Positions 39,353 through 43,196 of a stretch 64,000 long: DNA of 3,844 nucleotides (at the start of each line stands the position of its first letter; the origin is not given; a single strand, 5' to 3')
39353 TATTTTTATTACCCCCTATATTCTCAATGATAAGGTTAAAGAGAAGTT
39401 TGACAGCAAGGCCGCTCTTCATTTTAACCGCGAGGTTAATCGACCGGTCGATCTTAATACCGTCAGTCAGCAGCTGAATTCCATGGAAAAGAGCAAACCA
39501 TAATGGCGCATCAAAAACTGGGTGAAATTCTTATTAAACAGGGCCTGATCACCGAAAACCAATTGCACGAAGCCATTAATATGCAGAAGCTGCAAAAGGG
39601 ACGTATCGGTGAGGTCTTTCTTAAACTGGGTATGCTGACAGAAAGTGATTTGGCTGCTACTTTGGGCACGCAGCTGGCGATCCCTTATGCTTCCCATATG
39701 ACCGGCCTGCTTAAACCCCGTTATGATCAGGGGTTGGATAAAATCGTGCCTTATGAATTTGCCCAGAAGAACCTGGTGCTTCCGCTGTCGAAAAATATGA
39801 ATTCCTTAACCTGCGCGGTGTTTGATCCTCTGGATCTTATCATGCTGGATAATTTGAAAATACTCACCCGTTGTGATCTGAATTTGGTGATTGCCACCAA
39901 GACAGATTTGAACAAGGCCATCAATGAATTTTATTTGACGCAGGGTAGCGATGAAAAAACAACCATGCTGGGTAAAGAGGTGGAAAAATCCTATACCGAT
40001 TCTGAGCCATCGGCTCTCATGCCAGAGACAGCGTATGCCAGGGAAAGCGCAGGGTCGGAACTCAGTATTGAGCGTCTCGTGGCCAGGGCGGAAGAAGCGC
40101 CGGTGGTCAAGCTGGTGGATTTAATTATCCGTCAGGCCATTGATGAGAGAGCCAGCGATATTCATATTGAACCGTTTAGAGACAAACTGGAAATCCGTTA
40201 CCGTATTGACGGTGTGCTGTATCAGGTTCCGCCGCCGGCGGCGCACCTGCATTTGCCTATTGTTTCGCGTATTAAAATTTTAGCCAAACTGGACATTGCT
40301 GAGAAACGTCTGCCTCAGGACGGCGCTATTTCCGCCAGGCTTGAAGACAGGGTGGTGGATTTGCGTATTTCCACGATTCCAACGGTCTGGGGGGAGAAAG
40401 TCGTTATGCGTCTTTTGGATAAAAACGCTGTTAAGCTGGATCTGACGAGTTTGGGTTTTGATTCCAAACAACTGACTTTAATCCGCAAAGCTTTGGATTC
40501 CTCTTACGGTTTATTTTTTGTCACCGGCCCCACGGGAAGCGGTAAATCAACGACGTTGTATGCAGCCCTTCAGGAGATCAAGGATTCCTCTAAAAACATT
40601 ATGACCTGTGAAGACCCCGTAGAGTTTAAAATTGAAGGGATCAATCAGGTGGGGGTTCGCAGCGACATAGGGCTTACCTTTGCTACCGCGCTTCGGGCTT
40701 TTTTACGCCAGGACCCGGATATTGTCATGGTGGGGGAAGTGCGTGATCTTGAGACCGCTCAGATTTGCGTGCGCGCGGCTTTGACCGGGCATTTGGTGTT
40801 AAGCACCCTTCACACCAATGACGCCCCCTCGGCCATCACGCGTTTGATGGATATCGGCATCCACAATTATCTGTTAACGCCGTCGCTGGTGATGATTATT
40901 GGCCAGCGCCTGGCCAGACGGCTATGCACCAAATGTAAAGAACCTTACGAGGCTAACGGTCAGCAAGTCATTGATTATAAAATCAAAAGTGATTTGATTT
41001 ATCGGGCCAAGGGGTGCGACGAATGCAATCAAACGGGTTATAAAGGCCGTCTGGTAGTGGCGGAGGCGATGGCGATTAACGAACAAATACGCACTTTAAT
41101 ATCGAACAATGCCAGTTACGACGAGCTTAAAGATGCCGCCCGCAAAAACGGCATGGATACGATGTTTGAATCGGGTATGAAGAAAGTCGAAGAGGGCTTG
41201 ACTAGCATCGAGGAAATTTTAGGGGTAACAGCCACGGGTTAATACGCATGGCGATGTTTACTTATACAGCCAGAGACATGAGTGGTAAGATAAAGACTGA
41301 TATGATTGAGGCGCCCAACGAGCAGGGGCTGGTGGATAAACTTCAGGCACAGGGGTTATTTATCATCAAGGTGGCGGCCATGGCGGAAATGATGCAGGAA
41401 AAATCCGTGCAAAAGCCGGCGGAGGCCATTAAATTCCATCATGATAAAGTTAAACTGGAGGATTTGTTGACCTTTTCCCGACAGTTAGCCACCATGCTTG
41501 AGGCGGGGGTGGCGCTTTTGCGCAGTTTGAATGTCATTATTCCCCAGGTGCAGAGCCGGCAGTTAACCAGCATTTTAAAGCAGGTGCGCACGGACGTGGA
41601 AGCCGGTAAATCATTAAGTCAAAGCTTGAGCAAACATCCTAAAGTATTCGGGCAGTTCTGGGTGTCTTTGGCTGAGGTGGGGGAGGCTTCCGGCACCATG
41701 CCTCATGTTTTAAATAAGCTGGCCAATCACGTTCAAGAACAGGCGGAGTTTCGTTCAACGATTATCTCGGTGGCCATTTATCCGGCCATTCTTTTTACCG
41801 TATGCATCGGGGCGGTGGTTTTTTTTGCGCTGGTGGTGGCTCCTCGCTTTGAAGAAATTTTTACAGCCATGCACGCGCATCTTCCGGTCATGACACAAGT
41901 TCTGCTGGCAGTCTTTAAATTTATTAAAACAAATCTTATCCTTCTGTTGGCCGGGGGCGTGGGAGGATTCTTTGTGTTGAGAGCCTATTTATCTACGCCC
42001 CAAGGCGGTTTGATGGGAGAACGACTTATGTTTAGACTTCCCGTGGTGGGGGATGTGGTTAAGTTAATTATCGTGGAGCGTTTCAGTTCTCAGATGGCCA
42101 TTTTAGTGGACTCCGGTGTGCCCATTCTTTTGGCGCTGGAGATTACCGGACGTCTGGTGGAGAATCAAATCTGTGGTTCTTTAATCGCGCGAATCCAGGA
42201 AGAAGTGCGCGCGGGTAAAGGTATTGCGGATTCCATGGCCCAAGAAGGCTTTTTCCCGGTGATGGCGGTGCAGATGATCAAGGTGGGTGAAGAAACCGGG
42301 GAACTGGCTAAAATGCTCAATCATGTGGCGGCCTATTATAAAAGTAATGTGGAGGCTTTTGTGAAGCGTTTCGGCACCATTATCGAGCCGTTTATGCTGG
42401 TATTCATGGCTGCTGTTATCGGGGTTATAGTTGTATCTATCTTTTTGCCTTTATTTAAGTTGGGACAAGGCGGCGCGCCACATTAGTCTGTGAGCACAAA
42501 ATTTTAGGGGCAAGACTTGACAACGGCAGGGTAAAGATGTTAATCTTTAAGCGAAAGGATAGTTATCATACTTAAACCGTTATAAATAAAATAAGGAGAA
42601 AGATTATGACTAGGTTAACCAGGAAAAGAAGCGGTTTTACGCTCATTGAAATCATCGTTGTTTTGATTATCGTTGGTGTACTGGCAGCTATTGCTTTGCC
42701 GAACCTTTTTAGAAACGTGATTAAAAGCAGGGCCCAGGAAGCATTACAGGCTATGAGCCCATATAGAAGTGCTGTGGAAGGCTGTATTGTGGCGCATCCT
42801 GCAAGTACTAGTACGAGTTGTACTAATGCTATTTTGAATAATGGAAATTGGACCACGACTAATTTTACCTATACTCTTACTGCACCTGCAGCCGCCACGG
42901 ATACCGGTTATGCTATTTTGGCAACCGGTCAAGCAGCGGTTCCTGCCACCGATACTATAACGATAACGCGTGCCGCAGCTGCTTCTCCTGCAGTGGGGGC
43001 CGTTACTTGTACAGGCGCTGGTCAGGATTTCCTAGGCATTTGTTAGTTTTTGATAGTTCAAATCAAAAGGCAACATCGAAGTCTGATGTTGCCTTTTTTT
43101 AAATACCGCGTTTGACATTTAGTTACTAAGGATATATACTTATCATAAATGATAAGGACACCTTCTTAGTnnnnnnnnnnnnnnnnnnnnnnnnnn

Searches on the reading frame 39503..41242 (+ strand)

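Call 3: search_protein_families(library=pfam, proteins=[window:39503-41242:+], max_evalue=0.1)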
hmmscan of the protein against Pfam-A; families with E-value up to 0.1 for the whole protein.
window:39503-41242:+ (579 aa): 15 families
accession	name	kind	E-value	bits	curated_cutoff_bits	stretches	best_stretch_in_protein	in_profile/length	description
PF00437.27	T2SSE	-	9.3e-139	462.6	24.9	1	196-573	3-369/370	Type II/IV secretion system protein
PF05157.20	MshEN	-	9.3e-16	58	23.1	1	75-149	14-89/90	MshEN domain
PF13604.12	AAA_30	-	0.00031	21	27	1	320-365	3-48/191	AAA domain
PF25199.1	nSTAND_NTPase5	-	0.00065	20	34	1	328-373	34-80/145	Novel STAND NTPase 5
PF13191.12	AAA_16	-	0.00075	20.5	32.6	1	325-362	10-51/167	AAA ATPase domain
PF13476.12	AAA_23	-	0.0069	17.5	27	1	332-354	16-38/201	AAA domain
PF13086.12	AAA_11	-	0.0097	16.1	27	1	319-369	2-58/257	AAA domain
PF13401.12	AAA_22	-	0.011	16.5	27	1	334-371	4-43/130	AAA domain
PF13555.12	AAA_29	-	0.011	15.9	27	1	336-354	23-41/61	P-loop containing region of AAA domain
PF12775.13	AAA_7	-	0.013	15.5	25.8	0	337-365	35-63/181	P-loop containing dynein motor region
PF17026.10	zf-RRPl_C4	-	0.026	15.1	28.9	1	470-514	50-92/108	Putative ribonucleoprotein zinc-finger pf C4 type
PF10415.14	FumaraseC_C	-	0.045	14.6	32.5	0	5-30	27-52/54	Fumarase C C-terminus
PF13173.12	AAA_14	-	0.068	13.6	27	0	337-378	4-46/129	AAA domain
PF03266.21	NTPase_1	-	0.069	13.4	23.9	0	338-364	2-28/168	NTPase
PF00005.33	ABC_tran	-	0.097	13.7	25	0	339-374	15-50/137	ABC transporter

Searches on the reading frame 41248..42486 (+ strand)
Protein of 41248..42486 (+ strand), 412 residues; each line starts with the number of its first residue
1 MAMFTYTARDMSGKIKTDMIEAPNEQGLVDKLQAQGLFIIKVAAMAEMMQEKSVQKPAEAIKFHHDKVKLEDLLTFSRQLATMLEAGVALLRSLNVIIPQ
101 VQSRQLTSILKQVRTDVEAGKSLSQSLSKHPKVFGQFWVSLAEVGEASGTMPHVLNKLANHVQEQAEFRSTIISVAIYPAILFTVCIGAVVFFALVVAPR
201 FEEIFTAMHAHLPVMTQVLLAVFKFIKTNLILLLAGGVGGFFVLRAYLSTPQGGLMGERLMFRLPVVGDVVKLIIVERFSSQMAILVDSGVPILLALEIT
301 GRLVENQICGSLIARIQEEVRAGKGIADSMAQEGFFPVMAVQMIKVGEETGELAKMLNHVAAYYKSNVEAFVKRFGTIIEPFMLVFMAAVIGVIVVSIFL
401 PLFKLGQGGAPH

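Call 3: search_protein_families(library=pfam, proteins=[window:41248-42486:+], max_evalue=0.1)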
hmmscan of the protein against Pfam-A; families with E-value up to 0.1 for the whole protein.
window:41248-42486:+ (412 aa): 2 families
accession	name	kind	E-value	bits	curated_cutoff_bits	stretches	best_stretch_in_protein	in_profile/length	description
PF00482.28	T2SSF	-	9.2e-55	184.4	25.2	2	279-401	1-125/125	Type II secretion system (T2SS), protein F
PF14081.11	DUF4262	-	0.022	15.4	28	0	306-370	44-108/127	Domain of unknown function (DUF4262)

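Call 13: find_related_loci(query=window:41248-42486:+, collection=genome_contigs, flank=8000)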
Query window:41248-42486:+ (412 aa) in genome_contigs; peptide patterns used: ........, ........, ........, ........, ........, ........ (x = any residue, [..] = any of these).
599 stretches matched a pattern (row limit reached: there are more); 573 encode a relative of the query (tblastn E <= 1e-3); the best 80 are kept; 80 distinct loci.
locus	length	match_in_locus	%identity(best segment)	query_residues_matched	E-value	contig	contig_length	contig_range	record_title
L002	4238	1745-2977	67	1-412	0e+0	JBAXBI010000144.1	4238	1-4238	MAG: Candidatus Omnitrophota bacterium isolate ELA163 MAG163_144, whole genome shotgun sequence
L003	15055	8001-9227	68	1-409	0e+0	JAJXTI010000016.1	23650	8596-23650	MAG: bacterium isolate BP4.bin41 NODE_2269_length_23650_cov_1.237002, whole genome shotgun sequence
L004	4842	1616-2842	68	1-409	0e+0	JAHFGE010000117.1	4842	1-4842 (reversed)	MAG: Candidatus Omnitrophota bacterium isolate nzgw308 NODE_73374_length_4843_cov_2.500847, whole genome shotgun sequenc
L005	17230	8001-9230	61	1-410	2e-173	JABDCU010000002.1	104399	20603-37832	MAG: Candidatus Omnitrophota bacterium isolate BWMinControl_Nextera19_MAG3 3300020833.a:Ga0206995_1002, whole genome sho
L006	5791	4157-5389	63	1-412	1e-175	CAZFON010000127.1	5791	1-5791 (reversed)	MAG TPA_asm: uncultured Planctomycetales bacterium isolate binchicken_co50_257 genome assembly, contig: NODE_20028_lengt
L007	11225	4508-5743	61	1-412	3e-169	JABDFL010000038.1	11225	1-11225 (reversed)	MAG: Candidatus Omnitrophota bacterium isolate BWOrgControl_Nextera26_MAG2 3300020977.a:Ga0206818_1156, whole genome sho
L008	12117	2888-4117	62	1-412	9e-169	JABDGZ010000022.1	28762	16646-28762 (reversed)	MAG: Candidatus Omnitrophota bacterium isolate BWOrgControl_Nextera71_MAG1 3300021028.a:Ga0206863_1109, whole genome sho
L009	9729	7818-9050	60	1-412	3e-168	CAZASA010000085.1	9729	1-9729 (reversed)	MAG TPA_asm: uncultured Planctomycetales bacterium isolate binchicken_co241_31 genome assembly, contig: NODE_7232_length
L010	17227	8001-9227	60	1-410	7e-168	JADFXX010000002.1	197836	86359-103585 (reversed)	MAG: Candidatus Omnitrophota bacterium isolate nDJH2bin18 nDJH2_bin18_NODE_2_length_197836_cov_59.150423, whole genome s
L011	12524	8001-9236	60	1-412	3e-165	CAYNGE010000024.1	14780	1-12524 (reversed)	MAG TPA_asm: uncultured Planctomycetales bacterium isolate binchicken_co162_605 genome assembly, contig: NODE_9575_lengt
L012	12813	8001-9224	61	1-409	5e-165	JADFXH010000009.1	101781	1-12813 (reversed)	MAG: Candidatus Omnitrophota bacterium isolate nDJH13bin20 nDJH13_bin20_NODE_9_length_101781_cov_7.838964, whole genome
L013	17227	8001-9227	61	1-410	3e-163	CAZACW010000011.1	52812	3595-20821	MAG TPA_asm: uncultured Planctomycetales bacterium isolate SRP273308_co1_408 genome assembly, contig: NODE_635_length_52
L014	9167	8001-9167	61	1-390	7e-162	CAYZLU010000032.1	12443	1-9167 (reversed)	MAG TPA_asm: uncultured Planctomycetales bacterium isolate binchicken_co241_372 genome assembly, contig: NODE_5054_lengt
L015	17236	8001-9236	59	1-411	7e-162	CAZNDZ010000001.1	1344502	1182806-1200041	MAG TPA_asm: uncultured Planctomycetales bacterium isolate SRP219642_co4_309 genome assembly, contig: NODE_1_length_1344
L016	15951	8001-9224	57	1-408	1e-156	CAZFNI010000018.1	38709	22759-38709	MAG TPA_asm: uncultured Planctomycetales bacterium isolate SRP342105_co1_465 genome assembly, contig: NODE_1314_length_3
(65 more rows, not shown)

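Call 52: search_protein_families(library=pfam, proteins=[L004:3067-4230:+, L009:7429-7767:+, L012:9879-11531:+, L012:11597-12691:+, L003:10892-12052:+, L003:12067-12366:+, L003:12366-12680:+, L011:10336-11079:+, L011:11061-12524:+], max_evalue=0.001)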
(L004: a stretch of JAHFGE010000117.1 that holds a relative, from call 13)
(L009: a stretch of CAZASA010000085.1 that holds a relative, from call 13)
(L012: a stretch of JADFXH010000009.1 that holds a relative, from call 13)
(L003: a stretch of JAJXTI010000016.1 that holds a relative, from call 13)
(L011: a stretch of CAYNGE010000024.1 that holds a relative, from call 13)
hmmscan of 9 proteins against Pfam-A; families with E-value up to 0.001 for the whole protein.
L004:3067-4230:+ (387 aa): 3 families
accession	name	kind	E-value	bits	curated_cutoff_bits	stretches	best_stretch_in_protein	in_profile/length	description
PF13635.12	DUF4143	-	2.8e-34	118.6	28.1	1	177-335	3-160/160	Domain of unknown function (DUF4143)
PF13173.12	AAA_14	-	6.7e-20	71.8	27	1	15-134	5-127/129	AAA domain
PF13401.12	AAA_22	-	0.00076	20.2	27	0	59-96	75-114/130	AAA domain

L009:7429-7767:+ (112 aa): 1 family
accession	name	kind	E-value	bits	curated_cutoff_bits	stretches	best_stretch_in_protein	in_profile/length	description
PF10387.14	DUF2442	-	3.8e-20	72.3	23.9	1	30-94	6-71/72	Protein of unknown function (DUF2442)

L012:9879-11531:+ (550 aa): 8 families
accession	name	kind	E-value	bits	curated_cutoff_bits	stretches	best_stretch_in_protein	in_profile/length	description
PF00515.34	TPR_1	-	7e-14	51.4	27.8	1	427-455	4-32/34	Tetratricopeptide repeat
PF13414.12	TPR_11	-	4.6e-11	42.7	26.8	1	432-466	2-36/42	TPR repeat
PF07719.23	TPR_2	-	1.5e-10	40.8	27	1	427-455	4-32/34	Tetratricopeptide repeat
PF13431.12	TPR_17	-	1.1e-08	35.2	24.4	0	415-444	4-33/34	Tetratricopeptide repeat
PF13432.12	TPR_16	-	3.2e-08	34.3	32.7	0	469-509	7-47/65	Tetratricopeptide repeat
PF13181.12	TPR_8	-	9.2e-08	32.1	25.7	1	426-455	3-32/34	Tetratricopeptide repeat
PF13428.12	TPR_14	-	1e-06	29.3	23.5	0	426-464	3-41/44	Tetratricopeptide repeat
PF13371.12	TPR_9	-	0.00017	22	35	0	412-460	17-65/73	Tetratricopeptide repeat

L012:11597-12691:+ (364 aa): 4 families
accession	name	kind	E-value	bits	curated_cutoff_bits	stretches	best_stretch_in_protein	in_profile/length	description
PF13384.12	HTH_23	-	2.5e-06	27.5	24.6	1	10-57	2-48/50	Homeodomain-like domain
PF13565.12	HTH_32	-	7.7e-06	26.8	33.7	1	43-116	2-73/73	Homeodomain-like domain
PF13518.12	HTH_28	-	7.7e-06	26.3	25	1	15-65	2-51/52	Helix-turn-helix domain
PF13683.12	rve_3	-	0.00049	20.2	26.5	0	241-297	2-55/67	Integrase core domain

L003:10892-12052:+ (386 aa): 0 families

L003:12067-12366:+ (99 aa): 0 families

L003:12366-12680:+ (104 aa): 1 family
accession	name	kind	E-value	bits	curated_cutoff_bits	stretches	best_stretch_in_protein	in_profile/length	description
PF07178.16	TraL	-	1.9e-06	28.5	24.4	1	4-70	2-68/90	TraL protein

L011:10336-11079:+ (247 aa): 3 families
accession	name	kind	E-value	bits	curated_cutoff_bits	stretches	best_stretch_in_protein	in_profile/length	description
PF00112.29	Peptidase_C1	-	2.1e-16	61.1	20.7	1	30-230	1-202/220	Papain family cysteine protease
PF03051.21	Peptidase_C1_2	-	5e-05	22.7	22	0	198-237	361-404/438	Peptidase C1-like family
PF13529.12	Peptidase_C39_2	-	0.0001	23.3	24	1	124-218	56-143/143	Peptidase_C39 like family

L011:11061-12524:+ (488 aa): 2 families
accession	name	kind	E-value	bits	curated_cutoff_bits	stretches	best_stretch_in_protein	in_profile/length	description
PF07719.23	TPR_2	-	1.8e-05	25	27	0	462-488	5-31/34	Tetratricopeptide repeat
PF00515.34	TPR_1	-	0.00025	21.2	27.8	0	462-488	5-31/34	Tetratricopeptide repeat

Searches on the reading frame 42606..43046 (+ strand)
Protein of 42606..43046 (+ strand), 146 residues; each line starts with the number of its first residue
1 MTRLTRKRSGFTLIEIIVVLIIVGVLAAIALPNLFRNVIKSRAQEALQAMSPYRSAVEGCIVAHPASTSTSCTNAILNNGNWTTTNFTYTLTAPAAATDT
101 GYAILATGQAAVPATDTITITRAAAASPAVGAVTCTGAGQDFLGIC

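Call 3: search_protein_families(library=pfam, proteins=[window:42606-43046:+], max_evalue=0.1)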
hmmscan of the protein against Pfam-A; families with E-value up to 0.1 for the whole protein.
window:42606-43046:+ (146 aa): 4 families
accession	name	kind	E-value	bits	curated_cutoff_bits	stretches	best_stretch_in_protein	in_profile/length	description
PF07963.17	N_methyl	-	1.6e-08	34.2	21.2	1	6-31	2-27/27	Prokaryotic N-terminal methylation motif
PF16732.10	ComP_DUS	-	0.0093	17.2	27.3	1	36-111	5-77/87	Type IV minor pilin ComP, DNA uptake sequence receptor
PF00114.24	Pilin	-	0.016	16.6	22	1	40-136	2-94/108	Pilin (bacterial filament)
PF05600.17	CDK5RAP3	-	0.057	12.7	22.6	1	29-92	181-245/502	CDK5 regulatory subunit-associated protein 3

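Call 5: search_protein_families(library=ncbifam, proteins=[window:42606-43046:+], max_evalue=0.1)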
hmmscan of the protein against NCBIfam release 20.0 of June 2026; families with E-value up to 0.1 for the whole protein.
window:42606-43046:+ (146 aa): 16 families
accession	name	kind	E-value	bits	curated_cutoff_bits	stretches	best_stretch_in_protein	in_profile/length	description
NF007862.0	PRK10574.1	equivalog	6.9e-14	52.2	138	1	7-75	3-71/145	prepilin peptidase-dependent pilin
TIGR01710.1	typeII_sec_gspG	equivalog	6e-10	39.3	88.85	1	9-57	1-49/134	type II secretion system major pseudopilin GspG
NF041775.1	typeIV_PilA_Myxo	equivalog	4.6e-08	33.3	400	1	3-50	5-52/214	type IV pilin protein PilA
TIGR02532.1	IV_pilin_GFxxxE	domain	5e-08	32.5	16.3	1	8-31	1-24/24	prepilin-type N-terminal cleavage/methylation domain-containing protein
NF040999.1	pilin_ComGC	equivalog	8.3e-08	32.3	75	1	9-50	2-45/84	competence type IV pilus major pilin ComGC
TIGR01708.2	typeII_sec_gspH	equivalog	1.4e-07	31.7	80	1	9-48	2-41/169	type II secretion system minor pseudopilin GspH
NF041013.1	T4P_ComGE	equivalog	0.00025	21.1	49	1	9-46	4-41/83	competence type IV pilus minor pilin ComGE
NF007800.0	PRK10506.1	equivalog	0.0011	18.8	158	1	3-32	3-32/163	prepilin peptidase-dependent protein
NF038303.1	EPS_HpsB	equivalog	0.0046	17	150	1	8-87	2-81/211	hormogonium polysaccharide secretion pseudopilin HpsB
TIGR02596.1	TIGR02596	subfamily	0.011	15.8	70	1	11-35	1-25/196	Verru_Chthon cassette protein D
NF007848.0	PRK10557.1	equivalog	0.013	14.8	120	1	3-49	5-54/192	prepilin peptidase-dependent protein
NF040982.1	ComGD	equivalog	0.015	15.7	70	1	9-37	2-29/139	competence type IV pilus minor pilin ComGD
NF041002.1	pilin_ComGF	equivalog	0.021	15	80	1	9-44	2-36/139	competence type IV pilus minor pilin ComGF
NF006453.0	PRK08808.1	equivalog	0.021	13.9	295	1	6-59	4-57/211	type II secretion system protein J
NF038304.1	EPS_HpsC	equivalog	0.049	13.2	200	1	4-50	16-61/318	hormogonium polysaccharide secretion pseudopilin HpsC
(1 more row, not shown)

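Call 17: find_encoding_contigs(protein=window:42606-43046:+, flank=8000, max_places=10)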
Protein window:42606-43046:+ (146 aa): 2 contigs read that carry it; 2 places shown.
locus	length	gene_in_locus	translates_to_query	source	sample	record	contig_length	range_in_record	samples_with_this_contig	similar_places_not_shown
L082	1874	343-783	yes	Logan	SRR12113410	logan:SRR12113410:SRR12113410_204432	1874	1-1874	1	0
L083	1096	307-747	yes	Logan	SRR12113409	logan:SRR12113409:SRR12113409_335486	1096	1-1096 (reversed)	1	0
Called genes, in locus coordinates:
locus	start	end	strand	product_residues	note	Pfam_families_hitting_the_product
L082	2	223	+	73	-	?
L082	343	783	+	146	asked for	PF07963:N_methyl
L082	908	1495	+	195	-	-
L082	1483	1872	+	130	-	?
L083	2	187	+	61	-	?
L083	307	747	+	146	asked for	PF07963:N_methyl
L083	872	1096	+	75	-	?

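Call 63: list_cluster_members(proteins=[P0001, P0121, window:42606-43046:+, window:44481-44939:+, L093:2046-2717:+, L093:1471-2058:+, L093:904-1311:+])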
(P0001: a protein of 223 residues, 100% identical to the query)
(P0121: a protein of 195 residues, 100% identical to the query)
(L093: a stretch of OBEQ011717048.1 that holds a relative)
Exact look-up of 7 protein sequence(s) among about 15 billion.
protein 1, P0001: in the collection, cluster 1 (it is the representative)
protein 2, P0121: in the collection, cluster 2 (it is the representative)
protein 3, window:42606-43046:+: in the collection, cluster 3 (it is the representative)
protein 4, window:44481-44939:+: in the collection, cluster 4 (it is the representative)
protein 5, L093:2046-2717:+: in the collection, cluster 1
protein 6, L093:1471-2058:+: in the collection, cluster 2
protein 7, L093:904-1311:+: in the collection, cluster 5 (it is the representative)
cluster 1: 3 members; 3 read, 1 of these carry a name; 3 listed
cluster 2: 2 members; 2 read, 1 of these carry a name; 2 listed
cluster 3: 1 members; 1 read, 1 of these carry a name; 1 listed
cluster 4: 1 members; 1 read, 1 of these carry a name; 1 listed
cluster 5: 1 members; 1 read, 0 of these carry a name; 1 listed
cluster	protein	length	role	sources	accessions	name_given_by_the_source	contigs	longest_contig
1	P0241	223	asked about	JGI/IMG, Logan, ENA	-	-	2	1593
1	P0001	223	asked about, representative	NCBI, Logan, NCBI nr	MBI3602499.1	MAG: nucleotidyl transferase AbiEii/AbiGii toxin family protein [Candidatus Omnitrophica ... | nucleotidyl transferase AbiEii/AbiGii toxin family protein [Candidatus Omnitrophota ...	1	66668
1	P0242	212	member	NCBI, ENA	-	-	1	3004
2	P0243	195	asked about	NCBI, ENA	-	-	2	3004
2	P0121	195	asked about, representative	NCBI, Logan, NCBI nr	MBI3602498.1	MAG: hypothetical protein HY209_06365 [Candidatus Omnitrophica bacterium] | hypothetical protein [Candidatus Omnitrophota bacterium]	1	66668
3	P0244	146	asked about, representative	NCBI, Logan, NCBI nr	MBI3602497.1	MAG: prepilin-type N-terminal cleavage/methylation domain-containing protein [Candidatus ... | prepilin-type N-terminal cleavage/methylation domain-containing protein [Candidatus ...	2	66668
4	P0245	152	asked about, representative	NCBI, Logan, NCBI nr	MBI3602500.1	MAG: prepilin-type N-terminal cleavage/methylation domain-containing protein [Candidatus ... | prepilin-type N-terminal cleavage/methylation domain-containing protein [Candidatus ...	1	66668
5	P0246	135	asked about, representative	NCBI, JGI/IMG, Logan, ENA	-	-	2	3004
